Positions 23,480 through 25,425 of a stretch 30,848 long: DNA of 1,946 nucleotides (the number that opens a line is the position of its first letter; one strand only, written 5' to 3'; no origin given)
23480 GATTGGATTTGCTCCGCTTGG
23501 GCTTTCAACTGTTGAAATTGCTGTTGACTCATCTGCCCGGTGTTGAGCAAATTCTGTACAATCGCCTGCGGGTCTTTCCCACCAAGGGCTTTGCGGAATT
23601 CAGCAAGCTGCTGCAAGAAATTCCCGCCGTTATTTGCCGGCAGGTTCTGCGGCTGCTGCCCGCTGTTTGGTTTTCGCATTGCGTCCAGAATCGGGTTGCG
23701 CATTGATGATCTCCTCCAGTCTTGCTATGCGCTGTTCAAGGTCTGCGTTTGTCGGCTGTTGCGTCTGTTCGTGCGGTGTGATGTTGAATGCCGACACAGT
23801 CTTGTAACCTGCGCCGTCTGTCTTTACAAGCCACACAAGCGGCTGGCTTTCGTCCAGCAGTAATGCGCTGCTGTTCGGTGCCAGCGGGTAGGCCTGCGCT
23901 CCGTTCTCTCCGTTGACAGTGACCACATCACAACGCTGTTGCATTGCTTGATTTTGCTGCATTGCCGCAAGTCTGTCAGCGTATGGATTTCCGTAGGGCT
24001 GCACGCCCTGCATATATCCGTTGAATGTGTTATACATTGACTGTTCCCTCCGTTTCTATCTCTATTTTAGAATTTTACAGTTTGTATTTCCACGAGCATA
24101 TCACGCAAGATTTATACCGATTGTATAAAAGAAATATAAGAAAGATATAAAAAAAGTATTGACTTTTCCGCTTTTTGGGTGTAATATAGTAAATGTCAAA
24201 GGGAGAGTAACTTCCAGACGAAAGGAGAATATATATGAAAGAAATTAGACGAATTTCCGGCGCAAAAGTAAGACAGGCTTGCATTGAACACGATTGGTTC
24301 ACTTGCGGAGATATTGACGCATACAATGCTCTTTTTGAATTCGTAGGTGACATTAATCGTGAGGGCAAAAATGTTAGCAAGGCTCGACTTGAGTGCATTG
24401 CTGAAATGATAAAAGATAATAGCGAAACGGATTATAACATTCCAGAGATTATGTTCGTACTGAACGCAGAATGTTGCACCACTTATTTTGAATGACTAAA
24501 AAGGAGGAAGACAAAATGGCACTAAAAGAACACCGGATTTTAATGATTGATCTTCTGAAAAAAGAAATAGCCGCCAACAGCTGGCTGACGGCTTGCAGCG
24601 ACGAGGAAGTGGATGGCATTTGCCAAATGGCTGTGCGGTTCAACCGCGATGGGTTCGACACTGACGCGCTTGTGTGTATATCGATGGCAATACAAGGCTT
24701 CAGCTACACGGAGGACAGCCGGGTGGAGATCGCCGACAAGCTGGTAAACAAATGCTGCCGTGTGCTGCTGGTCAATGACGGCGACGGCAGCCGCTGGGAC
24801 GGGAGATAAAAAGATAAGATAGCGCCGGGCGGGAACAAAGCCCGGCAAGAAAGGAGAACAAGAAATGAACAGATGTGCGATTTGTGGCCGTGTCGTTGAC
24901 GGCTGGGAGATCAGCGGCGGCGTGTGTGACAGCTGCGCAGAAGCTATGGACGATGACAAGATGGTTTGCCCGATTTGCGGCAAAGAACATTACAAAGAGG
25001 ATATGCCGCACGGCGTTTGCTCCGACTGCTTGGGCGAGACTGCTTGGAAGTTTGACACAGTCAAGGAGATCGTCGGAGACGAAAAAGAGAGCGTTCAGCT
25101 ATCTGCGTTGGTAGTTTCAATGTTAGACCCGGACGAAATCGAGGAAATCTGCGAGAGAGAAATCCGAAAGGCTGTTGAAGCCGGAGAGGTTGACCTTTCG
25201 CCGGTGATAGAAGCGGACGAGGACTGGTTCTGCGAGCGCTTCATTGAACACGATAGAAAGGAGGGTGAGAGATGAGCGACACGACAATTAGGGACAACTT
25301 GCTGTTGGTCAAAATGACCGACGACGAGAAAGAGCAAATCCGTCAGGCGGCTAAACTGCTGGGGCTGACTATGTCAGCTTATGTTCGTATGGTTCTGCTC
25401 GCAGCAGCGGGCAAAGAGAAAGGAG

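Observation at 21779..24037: Self-contained five-gene minus-strand operon with no standard phage function, possibly a spore-surface or envelope cassette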

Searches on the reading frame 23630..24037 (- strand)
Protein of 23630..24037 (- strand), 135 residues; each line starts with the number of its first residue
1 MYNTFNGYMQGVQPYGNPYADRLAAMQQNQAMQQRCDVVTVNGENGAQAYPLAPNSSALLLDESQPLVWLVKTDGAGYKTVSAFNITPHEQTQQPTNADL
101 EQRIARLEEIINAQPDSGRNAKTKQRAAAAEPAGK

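Call 6: search_protein_families(library=pfam, proteins=[window:23630-24037:-], max_evalue=1)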
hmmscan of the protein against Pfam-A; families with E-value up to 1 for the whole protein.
window:23630-24037:- (135 aa): 0 families

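Call 7: search_protein_families(library=phrogs, proteins=[window:23630-24037:-], max_evalue=1)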
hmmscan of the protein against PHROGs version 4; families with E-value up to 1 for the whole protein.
window:23630-24037:- (135 aa): 1 family
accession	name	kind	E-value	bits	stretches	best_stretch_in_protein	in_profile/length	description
phrog_21718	-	unknown function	1e-09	39.5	1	8-99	15-117/159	-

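Call 10: search_protein_families(library=ncbifam, proteins=[window:23630-24037:-], max_evalue=1)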
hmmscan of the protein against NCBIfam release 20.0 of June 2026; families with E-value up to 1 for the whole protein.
window:23630-24037:- (135 aa): 0 families

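Call 23: search_solved_structures(query=A2, max_evalue=10, show_alignments=2)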
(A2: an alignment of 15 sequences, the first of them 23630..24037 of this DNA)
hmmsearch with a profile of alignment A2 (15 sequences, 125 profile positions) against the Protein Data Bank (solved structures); distinct sequences matched with E-value up to 10: 18.
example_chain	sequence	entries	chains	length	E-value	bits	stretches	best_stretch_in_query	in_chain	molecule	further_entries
5apt_A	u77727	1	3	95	0.15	15.1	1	92-122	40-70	GENERAL CONTROL PROTEIN GCN4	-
5apq_A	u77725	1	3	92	0.18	14.8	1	92-120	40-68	GENERAL CONTROL PROTEIN GCN4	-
5apu_A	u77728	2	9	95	0.18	14.8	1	92-122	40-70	GENERAL CONTROL PROTEIN GCN4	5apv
5aps_A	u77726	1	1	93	0.22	14.5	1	92-119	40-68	GENERAL CONTROL PROTEIN GCN4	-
5apx_A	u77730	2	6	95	0.23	14.4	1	92-122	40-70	GENERAL CONTROL PROTEIN GCN4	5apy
6zz6_B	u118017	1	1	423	0.32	14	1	71-115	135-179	Structural maintenance of chromosomes protein 3,Structural maintenance of chromosomes prot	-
6qpw_C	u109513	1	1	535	0.34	13.9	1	71-115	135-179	Structural maintenance of chromosomes protein 3,Structural maintenance of chromosomes prot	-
4ux3_A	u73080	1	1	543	0.36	13.8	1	71-115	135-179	STRUCTURAL MAINTENANCE OF CHROMOSOMES PROTEIN 3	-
5apw_A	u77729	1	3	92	0.5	13.4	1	92-120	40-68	GENERAL CONTROL PROTEIN GCN4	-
7ogt_B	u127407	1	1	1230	0.67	12.9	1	71-115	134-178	Structural maintenance of chromosomes protein 3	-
5gn2_A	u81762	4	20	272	0.73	12.8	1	64-85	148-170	Blr0248 protein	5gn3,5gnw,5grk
2uwb_A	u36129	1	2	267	1.1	12.3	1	58-81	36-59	CELLULASE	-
2uwc_A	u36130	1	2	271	1.1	12.3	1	58-81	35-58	CELLULASE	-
2uwa_A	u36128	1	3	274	1.1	12.2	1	58-81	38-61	CELLULASE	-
2vh9_A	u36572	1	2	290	1.2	12.1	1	58-81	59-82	CELLULASE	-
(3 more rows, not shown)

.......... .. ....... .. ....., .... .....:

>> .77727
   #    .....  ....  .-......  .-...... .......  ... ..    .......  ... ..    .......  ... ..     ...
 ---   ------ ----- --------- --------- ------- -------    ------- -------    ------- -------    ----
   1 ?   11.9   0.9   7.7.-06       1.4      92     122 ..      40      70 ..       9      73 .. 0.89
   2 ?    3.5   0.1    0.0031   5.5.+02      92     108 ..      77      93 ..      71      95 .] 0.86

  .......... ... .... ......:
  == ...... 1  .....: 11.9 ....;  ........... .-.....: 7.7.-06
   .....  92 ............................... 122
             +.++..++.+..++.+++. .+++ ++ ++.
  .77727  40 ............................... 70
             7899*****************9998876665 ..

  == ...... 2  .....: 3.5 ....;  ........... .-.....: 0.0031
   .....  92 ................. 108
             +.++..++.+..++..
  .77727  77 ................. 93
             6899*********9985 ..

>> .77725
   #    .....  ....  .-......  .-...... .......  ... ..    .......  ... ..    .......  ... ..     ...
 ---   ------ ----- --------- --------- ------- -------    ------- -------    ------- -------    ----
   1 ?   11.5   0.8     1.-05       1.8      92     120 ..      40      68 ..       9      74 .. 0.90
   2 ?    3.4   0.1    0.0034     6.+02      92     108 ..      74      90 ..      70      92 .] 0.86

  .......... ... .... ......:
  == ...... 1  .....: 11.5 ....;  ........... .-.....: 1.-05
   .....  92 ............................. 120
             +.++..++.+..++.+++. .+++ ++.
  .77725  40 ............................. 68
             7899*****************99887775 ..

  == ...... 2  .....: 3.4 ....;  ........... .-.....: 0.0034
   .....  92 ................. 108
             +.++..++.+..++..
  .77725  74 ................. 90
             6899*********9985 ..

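Call 24: find_homologous_proteins(query=window:23630-24037:-, max_evalue=0.001)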
Query window:23630-24037:- (135 aa): 1291 proteins with E <= 0.001 among 1378 candidates; the best 120 are listed.
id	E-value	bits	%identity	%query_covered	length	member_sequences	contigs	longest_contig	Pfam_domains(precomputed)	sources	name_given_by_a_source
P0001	6.5e-79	280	95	100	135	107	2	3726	-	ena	-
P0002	8.6e-79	280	95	93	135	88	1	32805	-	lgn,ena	-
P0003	2.3e-65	236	85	94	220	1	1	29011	-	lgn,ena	-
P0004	3.6e-63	229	92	84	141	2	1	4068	-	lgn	-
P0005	1.0e-62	228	99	77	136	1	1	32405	-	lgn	-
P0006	4.1e-62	226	96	79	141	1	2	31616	-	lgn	-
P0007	9.2e-60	218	96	76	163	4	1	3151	-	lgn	-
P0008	9.5e-57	208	90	79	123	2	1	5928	-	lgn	-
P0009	5.6e-56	206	89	77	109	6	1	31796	-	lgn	-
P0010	1.3e-53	198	98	67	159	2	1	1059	-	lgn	-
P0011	6.8e-53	196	97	67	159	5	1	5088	-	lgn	-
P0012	2.5e-41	159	99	55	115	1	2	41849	-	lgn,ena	-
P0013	8.6e-36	141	92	54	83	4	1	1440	-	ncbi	-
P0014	9.6e-35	137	94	50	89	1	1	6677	-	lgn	-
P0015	1.4e-30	124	51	92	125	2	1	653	-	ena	-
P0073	1.1e-27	115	58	77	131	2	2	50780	-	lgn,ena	-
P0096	2.1e-27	114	62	77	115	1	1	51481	-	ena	-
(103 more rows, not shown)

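Call 31: predict_structure(alignment_id=A3)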
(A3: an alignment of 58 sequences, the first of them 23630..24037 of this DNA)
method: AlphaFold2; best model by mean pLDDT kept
length: 135 residues; sequences in the alignment: 58
mean_pLDDT: 68.9   pTM: 0.36
mean pLDDT of the five models: 68.9, 67.9, 67.2, 65.9, 63.4
residues with pLDDT >= 90: 5; 70-90: 56; 50-70: 54; < 50: 20
segments of 3 or more residues with pLDDT < 50: 31-34, 119-122
pLDDT, mean of each block of 10 residues (from residue 1): 50 56 57 56 69 86 85 86 81 81 89 60 50 49
secondary structure, 60 per line:
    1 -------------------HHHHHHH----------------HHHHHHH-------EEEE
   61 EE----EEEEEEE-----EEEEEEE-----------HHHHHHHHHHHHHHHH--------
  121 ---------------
elements in order: H20-26 H43-49 E57-62 E67-73 E79-85 H97-112
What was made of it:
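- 23630..24037 (-): Gene A, 135 aa. It has a Q/N/Y-rich N-terminus, a small helix plus three-strand core, and a C-terminal helix. AF2 pLDDT 69, core 81-89 (call 31).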

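Call 35: fold_search(model_id=the predicted structure, library=pdb)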
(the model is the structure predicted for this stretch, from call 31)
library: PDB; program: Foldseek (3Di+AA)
matches with E <= 10: 825; with E <= 0.001: 0
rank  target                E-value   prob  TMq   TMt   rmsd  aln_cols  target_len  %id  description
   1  9tvu_v                2.3e-01  0.13  0.17  0.13  24.1       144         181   13  Structure of the Chlamydomonas reinhardtii chlororibosome (released 2026-02-18)
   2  6sy0_A                3.0e-01  0.66  0.24  0.24  19.5        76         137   12  Structure of the Plasmodium falciparum SIP2 DNA-binding AP2 tandem repeat in complex with two SPE2 half-sites (released 2020-10-07)
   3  8bao_A                5.0e-01  0.60  0.24  0.10  11.5        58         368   24  Dysgonamonadaceae bacterium CRISPR ancillary nuclease 2 (released 2022-11-30)
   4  7q63_CCC              6.0e-01  0.13  0.20  0.13  20.2       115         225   12  The tandem SH2 domains of SYK (released 2021-11-24)
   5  3q4f_C                6.8e-01  0.28  0.21  0.18  12.8        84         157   15  Crystal structure of xrcc4/xlf-cernunnos complex (released 2011-08-03)
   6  9van_D                7.2e-01  0.51  0.22  0.08  16.0        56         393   12  Cryo-EM structure of human full length KICSTOR complex (state 2) (released 2025-11-12)
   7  6jsx_A                7.7e-01  0.47  0.19  0.33  12.6        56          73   14  Structure of a flagellin protein, HpFlaG (released 2020-04-08)
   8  2nwv                  7.7e-01  0.13  0.19  0.22  21.9        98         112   14  Crystal structure of XisI protein-like (YP_323822.1) from Anabaena Variabilis ATCC 29413 at 1.85 A resolution (released 2006-11-28)
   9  1m61                  8.8e-01  0.23  0.24  0.14   7.6        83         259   12  Crystal structure of the apo SH2 domains of ZAP-70 (released 2003-07-15)
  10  4lid_B                8.8e-01  0.16  0.17  0.25  19.6        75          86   12  A100, A DNA binding scaffold from Sulfolobus spindle-shape virus 1 (released 2014-09-24)
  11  8h5z_A                9.3e-01  0.18  0.18  0.05  14.4        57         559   21  Crystal structure of RadD/ATP analogue complex (released 2023-10-18)
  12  8h5y_A                9.3e-01  0.12  0.21  0.05  20.2        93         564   22  Crystal structure of RadD- ADP complex (released 2023-10-18)
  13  1jnr_B                9.9e-01  0.41  0.24  0.22   6.7        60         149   17  Structure of adenylylsulfate reductase from the hyperthermophilic Archaeoglobus fulgidus at 1.6 resolution (released 2002-02-27)
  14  4xa4_B                9.9e-01  0.23  0.21  0.15  12.0        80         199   12  Crystal Structure of the coiled-coil surrounding Skip 3 of MYH7 (released 2015-07-01)
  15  3q9d_A                9.9e-01  0.15  0.17  0.14  16.7        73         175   16  Crystal Structure of Cpn0803 from C. pneumoniae. (released 2012-01-11)
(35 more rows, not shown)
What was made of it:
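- Tried and rejected: A: profile search against PDB sequences and Foldseek of the AF2 model gave nothing (calls 23, 35).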

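Call 36: find_encoding_contigs(protein=P0096, flank=8000, max_places=2)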
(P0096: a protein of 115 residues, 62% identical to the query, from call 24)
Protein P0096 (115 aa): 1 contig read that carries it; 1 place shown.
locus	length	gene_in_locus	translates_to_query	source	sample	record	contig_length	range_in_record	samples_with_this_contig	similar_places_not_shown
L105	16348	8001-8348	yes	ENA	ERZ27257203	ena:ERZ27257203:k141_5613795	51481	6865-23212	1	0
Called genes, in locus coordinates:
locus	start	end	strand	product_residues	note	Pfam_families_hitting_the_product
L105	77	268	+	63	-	-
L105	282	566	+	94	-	-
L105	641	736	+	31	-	-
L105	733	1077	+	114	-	-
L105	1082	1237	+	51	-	-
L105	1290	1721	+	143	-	PF06094:GGACT, PF13772:AIG2_2 (weak)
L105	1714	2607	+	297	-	PF08401:ArdcN, PF18818:MPTase-PolyVal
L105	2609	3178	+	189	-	-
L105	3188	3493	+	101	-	-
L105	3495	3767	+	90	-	-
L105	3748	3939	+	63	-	-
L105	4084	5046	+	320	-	PF12224:Amidoligase_2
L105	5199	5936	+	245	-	-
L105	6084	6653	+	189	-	-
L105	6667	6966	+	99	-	-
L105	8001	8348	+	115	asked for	-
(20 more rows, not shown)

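Call 37: find_encoding_contigs(protein=P0073, flank=8000, max_places=2)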
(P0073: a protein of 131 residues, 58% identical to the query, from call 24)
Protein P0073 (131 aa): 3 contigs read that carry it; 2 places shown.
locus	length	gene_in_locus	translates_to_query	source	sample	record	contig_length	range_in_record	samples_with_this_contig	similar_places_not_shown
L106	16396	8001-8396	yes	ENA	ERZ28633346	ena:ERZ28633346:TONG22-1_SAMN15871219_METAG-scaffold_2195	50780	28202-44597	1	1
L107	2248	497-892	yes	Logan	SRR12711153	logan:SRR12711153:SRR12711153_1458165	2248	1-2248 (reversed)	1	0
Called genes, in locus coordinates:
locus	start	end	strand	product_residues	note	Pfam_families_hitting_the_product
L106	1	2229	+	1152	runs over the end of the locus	PF12708:Pect-lyase_RHGA_epim (weak)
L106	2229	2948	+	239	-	-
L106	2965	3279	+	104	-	-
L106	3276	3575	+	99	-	-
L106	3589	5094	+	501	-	-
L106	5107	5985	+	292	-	-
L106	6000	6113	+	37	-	-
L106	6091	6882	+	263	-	PF06347:SH3_4 (weak), PF08239:SH3_3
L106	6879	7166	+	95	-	-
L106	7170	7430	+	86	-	-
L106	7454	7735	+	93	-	-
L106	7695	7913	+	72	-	-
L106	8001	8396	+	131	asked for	-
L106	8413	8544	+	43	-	-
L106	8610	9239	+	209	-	-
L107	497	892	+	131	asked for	-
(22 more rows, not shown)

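Call 92: search_protein_families(library=padloc, proteins=[window:23630-24037:-], max_evalue=0.1)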
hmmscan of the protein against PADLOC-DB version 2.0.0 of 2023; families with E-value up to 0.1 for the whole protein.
window:23630-24037:- (135 aa): 0 families

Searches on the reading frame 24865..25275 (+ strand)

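Call 49: search_protein_families(library=pfam, proteins=[window:24865-25275:+], max_evalue=0.1)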
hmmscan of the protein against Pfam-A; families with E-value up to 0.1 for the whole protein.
window:24865-25275:+ (136 aa): 9 families
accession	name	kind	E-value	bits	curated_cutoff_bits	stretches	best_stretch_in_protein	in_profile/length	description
PF18912.6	DZR_2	-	9.5e-06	25.8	27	1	3-56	9-56/56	Double zinc ribbon domain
PF13920.12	zf-C3HC4_3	-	0.0059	16.8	27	1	20-41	25-45/49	Zinc finger, C3HC4 type (RING finger)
PF12773.13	DZR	-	0.019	15.5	27.3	0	21-55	1-30/45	Double zinc ribbon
PF13248.11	Zn_ribbon_3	-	0.022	14.7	27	1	21-40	5-24/26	zinc-ribbon domain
PF09297.16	Zn_ribbon_NUD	-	0.042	14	24.8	1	32-43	21-32/32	NADH pyrophosphatase zinc ribbon domain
PF14634.12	zf-RING_5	-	0.049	14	27.9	1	20-40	24-43/43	zinc-RING finger domain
PF10080.14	FtrD-like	-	0.05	14.2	26.3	0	34-71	36-71/101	Membrane iron-sulfur containing protein FtrD-like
PF14260.11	zf-C4pol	-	0.063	14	28.9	0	35-59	1-20/70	C4-type zinc-finger of DNA polymerase delta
PF13240.11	Zn_Ribbon_1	-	0.092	13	25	1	21-41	2-22/23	zinc-ribbon domain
